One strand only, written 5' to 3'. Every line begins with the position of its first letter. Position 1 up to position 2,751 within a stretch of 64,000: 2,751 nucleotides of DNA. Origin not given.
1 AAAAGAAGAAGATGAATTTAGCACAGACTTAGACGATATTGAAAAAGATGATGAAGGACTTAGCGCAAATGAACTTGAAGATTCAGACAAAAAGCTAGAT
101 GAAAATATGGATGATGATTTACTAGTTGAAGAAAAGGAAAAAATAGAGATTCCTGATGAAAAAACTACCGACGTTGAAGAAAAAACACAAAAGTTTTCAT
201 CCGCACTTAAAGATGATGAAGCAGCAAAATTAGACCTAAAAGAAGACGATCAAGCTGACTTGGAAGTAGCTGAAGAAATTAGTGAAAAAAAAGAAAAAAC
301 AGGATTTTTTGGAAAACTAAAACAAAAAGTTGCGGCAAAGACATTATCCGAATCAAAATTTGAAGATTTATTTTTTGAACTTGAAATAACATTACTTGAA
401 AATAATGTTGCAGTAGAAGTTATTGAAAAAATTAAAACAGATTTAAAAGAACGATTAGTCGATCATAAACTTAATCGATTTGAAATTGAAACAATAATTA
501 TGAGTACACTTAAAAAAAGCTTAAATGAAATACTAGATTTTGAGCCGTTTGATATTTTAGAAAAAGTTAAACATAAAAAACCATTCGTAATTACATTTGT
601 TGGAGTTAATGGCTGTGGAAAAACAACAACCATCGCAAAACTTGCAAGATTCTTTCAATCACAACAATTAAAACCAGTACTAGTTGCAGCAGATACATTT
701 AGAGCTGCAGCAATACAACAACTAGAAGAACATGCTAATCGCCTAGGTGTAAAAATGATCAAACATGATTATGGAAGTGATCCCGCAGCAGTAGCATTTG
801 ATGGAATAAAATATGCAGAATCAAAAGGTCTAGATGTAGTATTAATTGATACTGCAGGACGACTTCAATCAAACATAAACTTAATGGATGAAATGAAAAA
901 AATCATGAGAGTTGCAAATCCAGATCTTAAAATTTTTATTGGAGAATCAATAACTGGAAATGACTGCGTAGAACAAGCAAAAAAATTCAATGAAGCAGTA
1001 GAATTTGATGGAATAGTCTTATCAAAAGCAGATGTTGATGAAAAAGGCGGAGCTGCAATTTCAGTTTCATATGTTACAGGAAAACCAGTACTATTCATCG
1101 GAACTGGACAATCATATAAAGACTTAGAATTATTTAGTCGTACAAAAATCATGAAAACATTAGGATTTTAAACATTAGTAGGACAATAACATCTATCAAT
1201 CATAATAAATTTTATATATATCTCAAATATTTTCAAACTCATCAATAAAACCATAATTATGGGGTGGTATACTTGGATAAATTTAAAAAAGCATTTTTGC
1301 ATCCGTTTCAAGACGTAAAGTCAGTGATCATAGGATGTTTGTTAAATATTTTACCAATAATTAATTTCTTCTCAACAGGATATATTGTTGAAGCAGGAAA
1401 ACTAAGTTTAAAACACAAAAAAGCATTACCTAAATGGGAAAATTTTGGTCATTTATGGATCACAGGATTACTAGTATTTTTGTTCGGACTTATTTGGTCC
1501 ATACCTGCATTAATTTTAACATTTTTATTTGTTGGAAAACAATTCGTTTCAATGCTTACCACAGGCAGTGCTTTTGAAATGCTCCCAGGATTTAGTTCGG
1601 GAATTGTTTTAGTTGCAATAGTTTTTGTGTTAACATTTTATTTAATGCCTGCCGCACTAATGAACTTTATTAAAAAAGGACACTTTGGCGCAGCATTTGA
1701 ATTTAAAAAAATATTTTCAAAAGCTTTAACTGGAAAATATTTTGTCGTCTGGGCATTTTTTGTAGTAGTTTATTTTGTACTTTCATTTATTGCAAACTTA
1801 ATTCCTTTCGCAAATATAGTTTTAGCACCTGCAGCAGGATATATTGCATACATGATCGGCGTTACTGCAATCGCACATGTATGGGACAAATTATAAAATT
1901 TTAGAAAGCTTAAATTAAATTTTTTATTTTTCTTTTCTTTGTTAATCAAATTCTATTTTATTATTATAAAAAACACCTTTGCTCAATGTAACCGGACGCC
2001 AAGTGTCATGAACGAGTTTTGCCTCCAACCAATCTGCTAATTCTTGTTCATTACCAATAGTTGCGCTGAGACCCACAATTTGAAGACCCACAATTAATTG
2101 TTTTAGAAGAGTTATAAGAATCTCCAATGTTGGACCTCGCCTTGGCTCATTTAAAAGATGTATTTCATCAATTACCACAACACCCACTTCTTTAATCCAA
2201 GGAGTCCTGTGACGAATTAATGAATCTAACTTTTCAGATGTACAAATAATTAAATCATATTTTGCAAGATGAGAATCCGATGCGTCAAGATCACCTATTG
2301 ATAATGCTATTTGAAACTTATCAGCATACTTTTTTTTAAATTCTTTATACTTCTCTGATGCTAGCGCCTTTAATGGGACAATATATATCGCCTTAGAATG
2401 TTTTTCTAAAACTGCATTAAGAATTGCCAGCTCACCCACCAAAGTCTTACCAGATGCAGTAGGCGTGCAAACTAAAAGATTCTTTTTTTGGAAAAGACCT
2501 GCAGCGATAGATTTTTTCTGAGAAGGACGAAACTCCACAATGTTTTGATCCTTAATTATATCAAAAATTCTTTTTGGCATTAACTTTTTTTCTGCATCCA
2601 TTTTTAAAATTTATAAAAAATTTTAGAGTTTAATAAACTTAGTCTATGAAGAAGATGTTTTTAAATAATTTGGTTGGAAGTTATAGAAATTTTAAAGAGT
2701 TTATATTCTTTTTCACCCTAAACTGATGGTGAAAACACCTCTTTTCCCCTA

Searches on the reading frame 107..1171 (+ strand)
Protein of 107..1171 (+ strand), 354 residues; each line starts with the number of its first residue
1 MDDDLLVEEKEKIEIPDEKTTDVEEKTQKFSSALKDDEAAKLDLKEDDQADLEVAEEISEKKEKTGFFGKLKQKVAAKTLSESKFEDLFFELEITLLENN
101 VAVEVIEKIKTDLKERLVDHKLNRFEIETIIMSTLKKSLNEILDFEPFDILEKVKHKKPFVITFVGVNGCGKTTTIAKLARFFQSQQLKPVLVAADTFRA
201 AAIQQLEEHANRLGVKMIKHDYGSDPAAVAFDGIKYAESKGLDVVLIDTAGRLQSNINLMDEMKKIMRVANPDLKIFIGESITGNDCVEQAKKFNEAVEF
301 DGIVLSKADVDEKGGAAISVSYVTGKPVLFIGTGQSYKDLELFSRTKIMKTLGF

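Call 80: search_protein_families(library=pfam, proteins=[window:107-1171:+], max_evalue=0.000001)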
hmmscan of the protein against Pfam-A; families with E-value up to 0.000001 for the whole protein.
window:107-1171:+ (354 aa): 2 families
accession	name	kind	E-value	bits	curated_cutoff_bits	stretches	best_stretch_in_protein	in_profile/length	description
PF00448.28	SRP54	-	5.3e-72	242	22.7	1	159-352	1-194/196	SRP54-type protein, GTPase domain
PF02881.24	SRP54_N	-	2e-07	31.5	22.4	1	70-126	4-65/75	SRP54-type protein, helical bundle domain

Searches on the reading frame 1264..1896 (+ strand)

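Call 80: search_protein_families(library=pfam, proteins=[window:1264-1896:+], max_evalue=0.000001)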
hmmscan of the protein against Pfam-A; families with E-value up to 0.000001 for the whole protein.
window:1264-1896:+ (210 aa): 1 family
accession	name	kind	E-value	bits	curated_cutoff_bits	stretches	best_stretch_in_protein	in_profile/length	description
PF13197.11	DUF4013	-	7.8e-29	101.1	26.9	1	25-181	3-167/168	Protein of unknown function (DUF4013)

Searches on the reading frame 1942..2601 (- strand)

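Call 80: search_protein_families(library=pfam, proteins=[window:1942-2601:-], max_evalue=0.000001)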
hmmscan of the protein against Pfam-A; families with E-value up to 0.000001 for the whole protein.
window:1942-2601:- (219 aa): 3 families
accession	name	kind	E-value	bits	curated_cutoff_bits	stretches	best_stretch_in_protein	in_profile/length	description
PF00270.35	DEAD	-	4.5e-32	111.5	26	1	25-185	1-163/167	DEAD/DEAH box helicase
PF04851.21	ResIII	-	1.4e-12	48.3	22.5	1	22-182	2-162/164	Type III restriction enzyme, res subunit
PF22527.2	DEXQc_Suv3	-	9.2e-10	38.7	27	1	37-158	11-113/154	DEXQ-box helicase domain of Suv3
